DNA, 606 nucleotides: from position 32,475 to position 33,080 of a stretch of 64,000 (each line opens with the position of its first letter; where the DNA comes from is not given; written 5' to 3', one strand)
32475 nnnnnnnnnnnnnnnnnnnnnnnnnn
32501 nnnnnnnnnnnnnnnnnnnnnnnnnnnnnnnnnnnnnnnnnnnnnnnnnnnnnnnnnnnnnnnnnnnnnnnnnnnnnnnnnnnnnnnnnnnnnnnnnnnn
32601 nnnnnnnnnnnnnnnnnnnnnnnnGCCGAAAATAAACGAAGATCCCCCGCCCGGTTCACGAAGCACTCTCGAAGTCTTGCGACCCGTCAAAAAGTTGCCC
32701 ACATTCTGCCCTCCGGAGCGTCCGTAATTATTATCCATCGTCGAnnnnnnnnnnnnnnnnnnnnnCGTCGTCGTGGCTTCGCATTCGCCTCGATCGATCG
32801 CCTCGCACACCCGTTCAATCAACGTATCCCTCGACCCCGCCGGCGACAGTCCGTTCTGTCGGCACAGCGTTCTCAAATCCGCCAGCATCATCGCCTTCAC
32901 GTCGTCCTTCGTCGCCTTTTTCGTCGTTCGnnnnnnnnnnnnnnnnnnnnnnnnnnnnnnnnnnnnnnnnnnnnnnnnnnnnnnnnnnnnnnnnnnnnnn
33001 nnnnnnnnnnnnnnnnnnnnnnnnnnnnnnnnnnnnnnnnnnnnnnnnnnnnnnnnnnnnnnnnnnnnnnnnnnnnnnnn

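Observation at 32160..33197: SPIRAL1-type microtubule-binding motifs combined with a SAP DNA-binding domain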

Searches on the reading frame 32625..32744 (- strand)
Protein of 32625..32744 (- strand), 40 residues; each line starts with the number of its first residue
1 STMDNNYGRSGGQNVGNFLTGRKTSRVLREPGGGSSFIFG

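Call 18: find_homologous_proteins(query=A2, max_evalue=0.01)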
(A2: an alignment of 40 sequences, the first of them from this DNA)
Query A2 (40 sequences) (40 aa, profile of the alignment): 61 proteins with E <= 0.01 among 88 candidates.
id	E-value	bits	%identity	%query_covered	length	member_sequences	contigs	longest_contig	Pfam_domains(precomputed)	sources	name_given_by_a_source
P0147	5.9e-20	88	50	90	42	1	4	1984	-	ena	-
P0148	1.0e-19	88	56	90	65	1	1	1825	-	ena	-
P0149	5.6e-19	85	50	90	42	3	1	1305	-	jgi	jgi:SPIRAL1-like protein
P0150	5.8e-19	85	42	90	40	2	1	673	-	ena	-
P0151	8.9e-19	85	56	90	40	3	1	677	-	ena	-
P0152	9.7e-19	84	50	90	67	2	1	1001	-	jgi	jgi:SPIRAL1-like protein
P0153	1.0e-18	84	58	90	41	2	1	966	-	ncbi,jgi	jgi:SPIRAL1-like protein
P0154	1.5e-18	84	47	90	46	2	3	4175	-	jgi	jgi:SPIRAL1-like protein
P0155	2.0e-18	83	47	90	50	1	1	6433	-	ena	-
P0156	2.2e-18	83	47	90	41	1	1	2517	-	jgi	-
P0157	3.9e-18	82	47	90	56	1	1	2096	-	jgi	jgi:SPIRAL1-like protein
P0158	4.8e-18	82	39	90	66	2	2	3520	-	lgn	-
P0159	8.2e-18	81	49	88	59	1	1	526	-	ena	-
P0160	9.3e-18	81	71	95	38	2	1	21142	-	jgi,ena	jgi:SPIRAL1-like protein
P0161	1.2e-17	81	69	90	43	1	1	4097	-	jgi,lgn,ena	-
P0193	5.2e-13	66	53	95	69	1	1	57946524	-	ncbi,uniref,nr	ncbi:hypothetical protein OPV22_031407 [Ensete ventricosum]|uniref:Uncharacterized protein n=1 Tax=E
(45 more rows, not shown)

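Call 22: search_protein_families(library=pfam, proteins=[P0193], max_evalue=0.1)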
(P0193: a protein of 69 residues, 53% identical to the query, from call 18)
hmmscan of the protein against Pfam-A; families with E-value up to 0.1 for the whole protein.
P0193 (69 aa): 1 family
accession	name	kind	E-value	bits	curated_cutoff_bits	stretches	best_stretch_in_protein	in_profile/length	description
PF16587.10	DUF5061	-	0.094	12.9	23.6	1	18-39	32-53/82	17 kDa common-antigen outer membrane protein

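Call 52: search_solved_structures(query=A2, max_evalue=1, show_alignments=5)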
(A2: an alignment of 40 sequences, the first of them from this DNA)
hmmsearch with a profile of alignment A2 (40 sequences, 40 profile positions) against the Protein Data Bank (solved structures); distinct sequences matched with E-value up to 1: 8.
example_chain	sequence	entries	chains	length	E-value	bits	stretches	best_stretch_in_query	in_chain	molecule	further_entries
4b90_A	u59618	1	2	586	0.022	17.6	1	22-36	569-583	DIHYDROPYRIMIDINASE-RELATED PROTEIN 5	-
4cnt_A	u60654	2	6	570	0.43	13.5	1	24-38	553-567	DIHYDROPYRIMIDINASE-LIKE 3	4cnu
4bkn_A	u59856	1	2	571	0.43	13.5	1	24-38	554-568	DIHYDROPYRIMIDINASE-RELATED PROTEIN 3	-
5nks_A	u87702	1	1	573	0.61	13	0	19-38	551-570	Dihydropyrimidinase-related protein 4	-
4b3z_A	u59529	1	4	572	0.71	12.8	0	25-38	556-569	DIHYDROPYRIMIDINASE-RELATED PROTEIN 1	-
7u5k_A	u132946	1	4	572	0.76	12.7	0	22-38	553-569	Dihydropyrimidinase-related protein 2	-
9c4e_A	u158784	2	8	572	0.77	12.7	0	22-38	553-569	Dihydropyrimidinase-related protein 2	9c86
8dnm_A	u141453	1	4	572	0.77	12.7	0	22-38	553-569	Dihydropyrimidinase-related protein 2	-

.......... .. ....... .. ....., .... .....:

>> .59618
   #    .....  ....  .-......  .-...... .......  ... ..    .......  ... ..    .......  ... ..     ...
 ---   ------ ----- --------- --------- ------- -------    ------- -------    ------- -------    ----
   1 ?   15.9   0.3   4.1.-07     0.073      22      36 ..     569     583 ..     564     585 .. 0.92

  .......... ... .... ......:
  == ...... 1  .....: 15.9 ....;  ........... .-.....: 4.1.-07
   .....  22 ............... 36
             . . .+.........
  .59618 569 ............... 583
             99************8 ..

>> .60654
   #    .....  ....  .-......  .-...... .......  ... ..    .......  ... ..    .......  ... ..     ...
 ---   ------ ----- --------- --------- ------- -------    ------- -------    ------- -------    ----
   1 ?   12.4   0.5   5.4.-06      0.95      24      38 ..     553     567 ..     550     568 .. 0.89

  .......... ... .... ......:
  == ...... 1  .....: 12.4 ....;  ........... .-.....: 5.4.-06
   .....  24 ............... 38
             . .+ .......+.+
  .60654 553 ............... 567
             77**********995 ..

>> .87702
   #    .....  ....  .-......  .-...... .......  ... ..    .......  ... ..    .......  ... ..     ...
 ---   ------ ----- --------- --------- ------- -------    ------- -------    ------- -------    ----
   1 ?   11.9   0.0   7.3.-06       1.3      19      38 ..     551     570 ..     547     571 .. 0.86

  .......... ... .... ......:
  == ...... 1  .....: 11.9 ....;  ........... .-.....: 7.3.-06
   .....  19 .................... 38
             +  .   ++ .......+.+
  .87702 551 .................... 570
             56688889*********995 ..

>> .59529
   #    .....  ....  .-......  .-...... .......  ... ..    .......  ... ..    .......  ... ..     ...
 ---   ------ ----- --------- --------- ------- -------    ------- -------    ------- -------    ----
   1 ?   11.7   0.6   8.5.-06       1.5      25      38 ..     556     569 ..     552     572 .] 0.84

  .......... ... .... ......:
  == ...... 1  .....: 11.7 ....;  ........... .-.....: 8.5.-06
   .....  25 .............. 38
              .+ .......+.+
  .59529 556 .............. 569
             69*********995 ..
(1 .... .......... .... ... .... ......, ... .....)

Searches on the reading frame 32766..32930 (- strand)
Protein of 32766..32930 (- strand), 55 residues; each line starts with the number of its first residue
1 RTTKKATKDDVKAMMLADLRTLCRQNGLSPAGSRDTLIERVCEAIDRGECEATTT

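Call 41: search_solved_structures(query=A3, max_evalue=1, show_alignments=3)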
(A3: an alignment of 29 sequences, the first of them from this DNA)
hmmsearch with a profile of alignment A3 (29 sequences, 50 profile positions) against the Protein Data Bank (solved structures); distinct sequences matched with E-value up to 1: 12.
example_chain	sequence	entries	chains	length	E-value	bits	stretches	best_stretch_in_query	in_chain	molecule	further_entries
1zrj_A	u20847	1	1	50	0.003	20.1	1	7-43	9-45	E1B-55kDa-associated protein 5 isoform c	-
1jjr_A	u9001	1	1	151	0.02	17.5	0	10-27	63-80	THYROID AUTOANTIGEN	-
2do1_A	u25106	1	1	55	0.024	17.2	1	8-44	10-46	Nuclear protein Hcc-1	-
7u02_B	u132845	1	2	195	0.052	16.1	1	5-24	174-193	WYL domain-containing protein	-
7tzv_A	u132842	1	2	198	0.053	16.1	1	5-24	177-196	WYL domain-containing protein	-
9pfq_Q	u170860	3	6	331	0.063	15.9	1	5-24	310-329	WYL domain-containing protein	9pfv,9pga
8tp8_A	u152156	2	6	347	0.066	15.8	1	5-24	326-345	DeoR-family transcriptional regulator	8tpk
9cu3_B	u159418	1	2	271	0.095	15.3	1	5-24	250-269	WYL domain-containing protein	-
2kvu_A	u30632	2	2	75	0.13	14.8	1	4-41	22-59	MKL/myocardin-like protein 1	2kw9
5opz_A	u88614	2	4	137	0.19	14.3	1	16-37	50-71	ChiX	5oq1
1h1j_S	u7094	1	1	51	0.74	12.4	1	16-39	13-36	THO1 PROTEIN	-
4uzw_A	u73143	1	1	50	0.75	12.4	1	18-39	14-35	PROTEIN THO1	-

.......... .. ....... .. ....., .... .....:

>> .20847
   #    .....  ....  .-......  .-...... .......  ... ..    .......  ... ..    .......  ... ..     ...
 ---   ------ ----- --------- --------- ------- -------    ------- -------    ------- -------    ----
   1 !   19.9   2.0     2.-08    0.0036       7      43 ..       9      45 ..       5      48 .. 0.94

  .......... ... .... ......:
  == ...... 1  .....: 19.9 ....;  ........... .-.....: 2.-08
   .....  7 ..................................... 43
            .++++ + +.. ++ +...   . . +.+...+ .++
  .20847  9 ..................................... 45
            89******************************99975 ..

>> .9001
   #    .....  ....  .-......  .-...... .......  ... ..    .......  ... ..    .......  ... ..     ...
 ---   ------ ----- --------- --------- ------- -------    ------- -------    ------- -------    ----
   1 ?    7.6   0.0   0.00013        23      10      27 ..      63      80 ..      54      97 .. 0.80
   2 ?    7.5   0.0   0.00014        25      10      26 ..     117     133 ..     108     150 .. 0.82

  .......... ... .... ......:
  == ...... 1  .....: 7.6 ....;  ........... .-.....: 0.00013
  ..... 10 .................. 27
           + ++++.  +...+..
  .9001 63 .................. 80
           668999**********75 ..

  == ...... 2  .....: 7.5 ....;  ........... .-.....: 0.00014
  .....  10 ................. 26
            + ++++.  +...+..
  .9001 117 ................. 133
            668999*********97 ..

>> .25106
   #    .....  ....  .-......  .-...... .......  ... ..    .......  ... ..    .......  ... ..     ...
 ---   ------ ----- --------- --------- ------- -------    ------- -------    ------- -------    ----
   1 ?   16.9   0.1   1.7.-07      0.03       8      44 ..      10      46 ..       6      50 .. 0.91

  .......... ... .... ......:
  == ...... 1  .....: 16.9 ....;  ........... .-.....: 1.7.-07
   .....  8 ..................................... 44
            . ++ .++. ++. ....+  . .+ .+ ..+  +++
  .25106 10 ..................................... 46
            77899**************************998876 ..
